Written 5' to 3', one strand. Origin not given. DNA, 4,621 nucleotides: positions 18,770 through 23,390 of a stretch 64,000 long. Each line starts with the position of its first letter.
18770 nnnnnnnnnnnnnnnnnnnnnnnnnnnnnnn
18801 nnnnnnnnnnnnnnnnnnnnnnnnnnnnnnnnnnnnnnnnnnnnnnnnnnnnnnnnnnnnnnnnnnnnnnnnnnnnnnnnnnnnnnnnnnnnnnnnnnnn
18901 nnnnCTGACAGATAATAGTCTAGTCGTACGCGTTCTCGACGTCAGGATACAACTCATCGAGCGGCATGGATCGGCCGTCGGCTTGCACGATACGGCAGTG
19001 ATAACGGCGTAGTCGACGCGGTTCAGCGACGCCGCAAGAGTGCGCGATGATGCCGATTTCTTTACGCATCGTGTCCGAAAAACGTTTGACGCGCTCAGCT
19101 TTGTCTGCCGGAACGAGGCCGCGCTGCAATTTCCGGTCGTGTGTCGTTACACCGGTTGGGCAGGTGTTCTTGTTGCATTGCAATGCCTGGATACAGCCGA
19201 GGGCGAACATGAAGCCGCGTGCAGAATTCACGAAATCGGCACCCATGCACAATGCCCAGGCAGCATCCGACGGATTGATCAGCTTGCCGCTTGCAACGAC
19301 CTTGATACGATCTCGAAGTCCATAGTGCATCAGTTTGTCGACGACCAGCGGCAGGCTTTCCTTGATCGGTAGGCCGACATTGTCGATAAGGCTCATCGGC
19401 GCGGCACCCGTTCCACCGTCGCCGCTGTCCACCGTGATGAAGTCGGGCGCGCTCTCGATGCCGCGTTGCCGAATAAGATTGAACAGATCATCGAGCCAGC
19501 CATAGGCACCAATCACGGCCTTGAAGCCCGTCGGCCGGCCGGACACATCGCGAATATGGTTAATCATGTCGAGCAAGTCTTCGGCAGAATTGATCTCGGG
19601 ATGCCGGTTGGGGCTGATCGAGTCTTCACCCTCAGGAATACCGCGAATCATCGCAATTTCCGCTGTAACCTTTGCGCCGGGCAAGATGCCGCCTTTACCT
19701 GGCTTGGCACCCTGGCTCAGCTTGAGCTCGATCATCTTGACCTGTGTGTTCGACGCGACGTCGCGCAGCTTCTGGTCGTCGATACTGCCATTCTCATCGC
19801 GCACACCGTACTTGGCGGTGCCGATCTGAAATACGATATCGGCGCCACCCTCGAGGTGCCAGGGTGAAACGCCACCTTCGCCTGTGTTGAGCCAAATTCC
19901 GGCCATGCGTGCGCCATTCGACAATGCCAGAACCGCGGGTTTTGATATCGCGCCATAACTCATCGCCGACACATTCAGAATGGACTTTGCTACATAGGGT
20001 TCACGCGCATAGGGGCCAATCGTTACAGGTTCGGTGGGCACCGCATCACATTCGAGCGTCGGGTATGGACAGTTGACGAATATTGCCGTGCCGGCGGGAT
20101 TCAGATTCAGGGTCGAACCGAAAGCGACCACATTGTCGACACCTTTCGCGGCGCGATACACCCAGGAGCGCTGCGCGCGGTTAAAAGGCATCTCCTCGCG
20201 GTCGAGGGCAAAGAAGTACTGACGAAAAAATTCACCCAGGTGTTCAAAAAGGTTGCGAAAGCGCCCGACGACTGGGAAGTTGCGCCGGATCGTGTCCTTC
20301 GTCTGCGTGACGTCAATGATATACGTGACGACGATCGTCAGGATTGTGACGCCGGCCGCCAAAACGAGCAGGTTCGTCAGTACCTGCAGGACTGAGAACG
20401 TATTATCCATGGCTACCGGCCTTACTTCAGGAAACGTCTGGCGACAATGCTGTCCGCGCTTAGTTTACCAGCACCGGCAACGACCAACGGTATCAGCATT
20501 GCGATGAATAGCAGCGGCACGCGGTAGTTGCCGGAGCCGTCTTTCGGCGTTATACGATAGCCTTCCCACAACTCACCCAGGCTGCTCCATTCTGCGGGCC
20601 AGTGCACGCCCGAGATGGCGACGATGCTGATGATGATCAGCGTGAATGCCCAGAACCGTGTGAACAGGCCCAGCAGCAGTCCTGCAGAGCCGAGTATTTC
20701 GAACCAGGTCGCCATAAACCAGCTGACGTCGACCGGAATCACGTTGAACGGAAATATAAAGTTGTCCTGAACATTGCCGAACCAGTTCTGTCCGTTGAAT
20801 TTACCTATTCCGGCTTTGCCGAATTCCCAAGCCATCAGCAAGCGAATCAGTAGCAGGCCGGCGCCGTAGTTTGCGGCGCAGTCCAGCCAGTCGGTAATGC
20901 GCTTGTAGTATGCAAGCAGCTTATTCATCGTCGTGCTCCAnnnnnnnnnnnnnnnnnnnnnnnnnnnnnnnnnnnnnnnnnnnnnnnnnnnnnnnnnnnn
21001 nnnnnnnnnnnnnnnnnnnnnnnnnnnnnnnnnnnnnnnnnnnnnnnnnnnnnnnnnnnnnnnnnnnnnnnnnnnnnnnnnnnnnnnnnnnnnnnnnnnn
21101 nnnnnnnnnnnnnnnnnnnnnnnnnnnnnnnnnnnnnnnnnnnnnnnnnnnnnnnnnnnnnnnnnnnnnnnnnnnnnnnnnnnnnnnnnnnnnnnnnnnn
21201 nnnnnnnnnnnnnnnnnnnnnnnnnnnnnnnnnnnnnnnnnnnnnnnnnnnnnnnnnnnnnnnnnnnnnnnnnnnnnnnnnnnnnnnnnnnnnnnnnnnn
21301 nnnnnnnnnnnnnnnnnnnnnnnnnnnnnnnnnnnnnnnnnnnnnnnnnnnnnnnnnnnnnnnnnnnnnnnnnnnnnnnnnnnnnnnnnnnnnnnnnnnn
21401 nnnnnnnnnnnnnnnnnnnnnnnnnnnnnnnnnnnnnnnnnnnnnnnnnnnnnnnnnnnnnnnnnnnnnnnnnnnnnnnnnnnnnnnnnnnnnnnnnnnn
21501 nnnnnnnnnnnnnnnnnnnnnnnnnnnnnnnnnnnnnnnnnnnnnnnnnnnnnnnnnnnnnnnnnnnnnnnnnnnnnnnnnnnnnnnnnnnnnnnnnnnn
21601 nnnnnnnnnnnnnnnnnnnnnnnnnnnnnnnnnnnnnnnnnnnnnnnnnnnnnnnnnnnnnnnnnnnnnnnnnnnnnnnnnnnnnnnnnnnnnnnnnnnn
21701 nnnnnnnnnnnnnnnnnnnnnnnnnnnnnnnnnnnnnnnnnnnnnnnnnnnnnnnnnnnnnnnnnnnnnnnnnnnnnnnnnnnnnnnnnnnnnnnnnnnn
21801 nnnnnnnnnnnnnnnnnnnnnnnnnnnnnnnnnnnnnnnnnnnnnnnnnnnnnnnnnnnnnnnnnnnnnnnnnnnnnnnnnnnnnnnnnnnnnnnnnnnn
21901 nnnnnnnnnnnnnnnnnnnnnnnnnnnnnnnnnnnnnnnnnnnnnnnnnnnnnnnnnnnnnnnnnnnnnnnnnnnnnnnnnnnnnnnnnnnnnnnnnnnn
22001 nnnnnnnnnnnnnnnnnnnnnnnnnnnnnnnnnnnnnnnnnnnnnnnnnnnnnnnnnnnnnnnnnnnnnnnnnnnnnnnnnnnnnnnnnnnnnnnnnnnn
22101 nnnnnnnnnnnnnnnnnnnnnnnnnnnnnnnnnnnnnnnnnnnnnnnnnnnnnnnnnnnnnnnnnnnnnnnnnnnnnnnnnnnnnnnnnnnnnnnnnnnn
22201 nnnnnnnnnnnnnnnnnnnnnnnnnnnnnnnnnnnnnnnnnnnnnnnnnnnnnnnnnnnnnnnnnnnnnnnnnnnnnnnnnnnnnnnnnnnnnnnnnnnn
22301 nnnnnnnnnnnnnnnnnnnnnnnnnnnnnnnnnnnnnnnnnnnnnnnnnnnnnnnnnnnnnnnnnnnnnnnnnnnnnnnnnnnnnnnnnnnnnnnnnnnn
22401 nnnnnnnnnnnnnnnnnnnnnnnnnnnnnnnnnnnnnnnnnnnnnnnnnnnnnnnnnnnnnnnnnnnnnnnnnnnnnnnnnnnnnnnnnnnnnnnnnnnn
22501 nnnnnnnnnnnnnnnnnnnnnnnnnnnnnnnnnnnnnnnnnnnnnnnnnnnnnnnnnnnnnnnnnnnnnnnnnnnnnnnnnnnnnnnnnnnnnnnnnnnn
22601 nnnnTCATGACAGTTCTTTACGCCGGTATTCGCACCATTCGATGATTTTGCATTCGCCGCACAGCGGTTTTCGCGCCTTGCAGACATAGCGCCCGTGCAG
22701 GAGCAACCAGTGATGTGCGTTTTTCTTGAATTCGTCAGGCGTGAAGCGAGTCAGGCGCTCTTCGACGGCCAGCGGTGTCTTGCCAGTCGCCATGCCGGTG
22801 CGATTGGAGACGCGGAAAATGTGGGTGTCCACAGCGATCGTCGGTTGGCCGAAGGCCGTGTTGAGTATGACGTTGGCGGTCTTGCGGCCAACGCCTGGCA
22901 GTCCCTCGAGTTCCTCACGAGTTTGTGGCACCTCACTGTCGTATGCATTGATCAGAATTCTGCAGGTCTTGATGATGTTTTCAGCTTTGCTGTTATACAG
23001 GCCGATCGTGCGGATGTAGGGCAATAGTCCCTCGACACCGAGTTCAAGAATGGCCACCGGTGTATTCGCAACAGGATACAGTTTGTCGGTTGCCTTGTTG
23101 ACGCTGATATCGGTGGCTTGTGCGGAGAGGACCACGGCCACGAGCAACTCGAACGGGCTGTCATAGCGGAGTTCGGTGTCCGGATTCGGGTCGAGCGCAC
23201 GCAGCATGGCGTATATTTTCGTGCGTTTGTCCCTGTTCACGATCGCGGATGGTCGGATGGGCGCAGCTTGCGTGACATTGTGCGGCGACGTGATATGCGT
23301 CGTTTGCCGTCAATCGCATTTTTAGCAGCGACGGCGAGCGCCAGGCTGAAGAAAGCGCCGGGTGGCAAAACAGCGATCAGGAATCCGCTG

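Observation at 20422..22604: MNIO (DUF692)-DUF2063-DoxX maturase-like cluster with no precursor peptide gene, appended to rnf-nth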

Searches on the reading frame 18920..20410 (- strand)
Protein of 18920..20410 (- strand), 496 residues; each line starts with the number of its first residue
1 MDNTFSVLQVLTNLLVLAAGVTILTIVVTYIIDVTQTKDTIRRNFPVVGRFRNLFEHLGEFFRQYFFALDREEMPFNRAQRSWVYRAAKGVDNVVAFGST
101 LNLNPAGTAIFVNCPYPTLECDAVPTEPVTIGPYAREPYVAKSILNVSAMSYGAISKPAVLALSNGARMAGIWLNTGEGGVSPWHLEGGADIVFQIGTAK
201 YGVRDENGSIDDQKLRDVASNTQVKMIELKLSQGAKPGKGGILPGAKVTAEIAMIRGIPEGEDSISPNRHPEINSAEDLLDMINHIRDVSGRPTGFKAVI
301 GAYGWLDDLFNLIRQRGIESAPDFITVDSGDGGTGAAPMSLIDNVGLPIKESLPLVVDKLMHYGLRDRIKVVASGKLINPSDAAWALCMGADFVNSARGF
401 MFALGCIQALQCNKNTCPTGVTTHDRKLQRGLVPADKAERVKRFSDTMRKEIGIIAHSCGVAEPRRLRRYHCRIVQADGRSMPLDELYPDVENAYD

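Call 3: search_protein_families(library=pfam, proteins=[window:18920-20410:-])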
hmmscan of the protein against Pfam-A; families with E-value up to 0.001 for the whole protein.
window:18920-20410:- (496 aa): 1 family
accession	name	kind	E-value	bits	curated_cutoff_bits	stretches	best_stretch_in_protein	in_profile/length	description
PF01645.23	Glu_synthase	-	2.9e-86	290.4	20.4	1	142-460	66-367/369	Conserved region in glutamate synthase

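Call 4: search_protein_families(library=ncbifam, proteins=[window:18920-20410:-])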
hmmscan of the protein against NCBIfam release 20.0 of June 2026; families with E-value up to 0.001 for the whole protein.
window:18920-20410:- (496 aa): 1 family
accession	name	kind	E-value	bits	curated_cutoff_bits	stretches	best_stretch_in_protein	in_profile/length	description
NF008730.0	PRK11750.1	equivalog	8.9e-37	126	1047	1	146-462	862-1160/1490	glutamate synthase large subunit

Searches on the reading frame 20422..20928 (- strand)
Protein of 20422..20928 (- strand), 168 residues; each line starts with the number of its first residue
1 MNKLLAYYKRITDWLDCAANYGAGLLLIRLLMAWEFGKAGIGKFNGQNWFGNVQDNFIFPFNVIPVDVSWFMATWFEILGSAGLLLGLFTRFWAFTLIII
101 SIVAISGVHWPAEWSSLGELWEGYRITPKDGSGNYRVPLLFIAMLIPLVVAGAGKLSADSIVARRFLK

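Call 3: search_protein_families(library=pfam, proteins=[window:20422-20928:-])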
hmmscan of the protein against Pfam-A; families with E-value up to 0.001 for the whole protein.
window:20422-20928:- (168 aa): 1 family
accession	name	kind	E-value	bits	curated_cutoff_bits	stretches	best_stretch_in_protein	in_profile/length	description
PF07681.17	DoxX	-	8.3e-17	62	23.6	1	24-110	1-85/85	DoxX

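Call 4: search_protein_families(library=ncbifam, proteins=[window:20422-20928:-])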
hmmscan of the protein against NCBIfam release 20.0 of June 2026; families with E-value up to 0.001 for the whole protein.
window:20422-20928:- (168 aa): 1 family
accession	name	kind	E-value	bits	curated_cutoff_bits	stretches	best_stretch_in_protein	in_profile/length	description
NF050144.1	matur_HvfX_fam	equivalog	3.3e-35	121.7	80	1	24-162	3-164/165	HvfX family Cu-binding RiPP maturation protein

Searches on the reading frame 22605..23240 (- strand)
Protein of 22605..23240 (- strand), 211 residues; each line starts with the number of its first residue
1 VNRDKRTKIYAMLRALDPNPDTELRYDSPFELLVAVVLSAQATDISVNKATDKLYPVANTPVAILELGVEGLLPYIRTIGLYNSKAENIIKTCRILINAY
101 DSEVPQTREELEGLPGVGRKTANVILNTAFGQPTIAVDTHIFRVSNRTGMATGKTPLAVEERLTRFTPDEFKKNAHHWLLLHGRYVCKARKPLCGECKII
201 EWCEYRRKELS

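Call 3: search_protein_families(library=pfam, proteins=[window:22605-23240:-])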
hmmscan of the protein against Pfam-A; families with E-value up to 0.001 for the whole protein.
window:22605-23240:- (211 aa): 3 families
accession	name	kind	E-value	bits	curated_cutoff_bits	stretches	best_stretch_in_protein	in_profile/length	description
PF00730.31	HhH-GPD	-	3.5e-23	82.4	26.2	1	34-166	1-105/108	HhH-GPD superfamily base excision DNA repair protein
PF00633.29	HHH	-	8.2e-10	38.5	24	1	100-127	2-29/30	Helix-hairpin-helix motif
PF10576.14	EndIII_4Fe-2S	-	9.4e-05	23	20.5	1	187-203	1-17/17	Iron-sulfur binding domain of endonuclease III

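Call 4: search_protein_families(library=ncbifam, proteins=[window:22605-23240:-])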
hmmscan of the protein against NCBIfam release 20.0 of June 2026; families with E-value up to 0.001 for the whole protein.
window:22605-23240:- (211 aa): 8 families
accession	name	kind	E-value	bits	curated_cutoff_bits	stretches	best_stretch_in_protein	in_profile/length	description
NF007978.0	PRK10702.1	equivalog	5.5e-99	330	405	1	1-208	1-208/211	endonuclease III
TIGR01083.1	nth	equivalog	1.9e-82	275.6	211.7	1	4-194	2-192/192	endonuclease III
TIGR01084.1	mutY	equivalog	3.3e-17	62.9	286.5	1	80-207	79-210/277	A/G-specific adenine glycosylase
NF053634.1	MonDNAglycDR2438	equivalog_domain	1.2e-16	60.9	400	1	29-204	20-205/219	monofunctional DNA glycosylase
NF008132.0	PRK10880.1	equivalog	5.2e-11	42.2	427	1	78-203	80-209/351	A/G-specific adenine glycosylase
NF010488.0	PRK13910.1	equivalog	6.9e-10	38.8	471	1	69-203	34-167/290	adenine-specific DNA glycosylase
TIGR00588.1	ogg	subfamily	0.00041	19.6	397.85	1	97-150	198-262/310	8-oxoguanine DNA-glycosylase (ogg)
NF010494.0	PRK13913.1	equivalog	0.00081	19.3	192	0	66-150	76-164/220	3-methyladenine DNA glycosylase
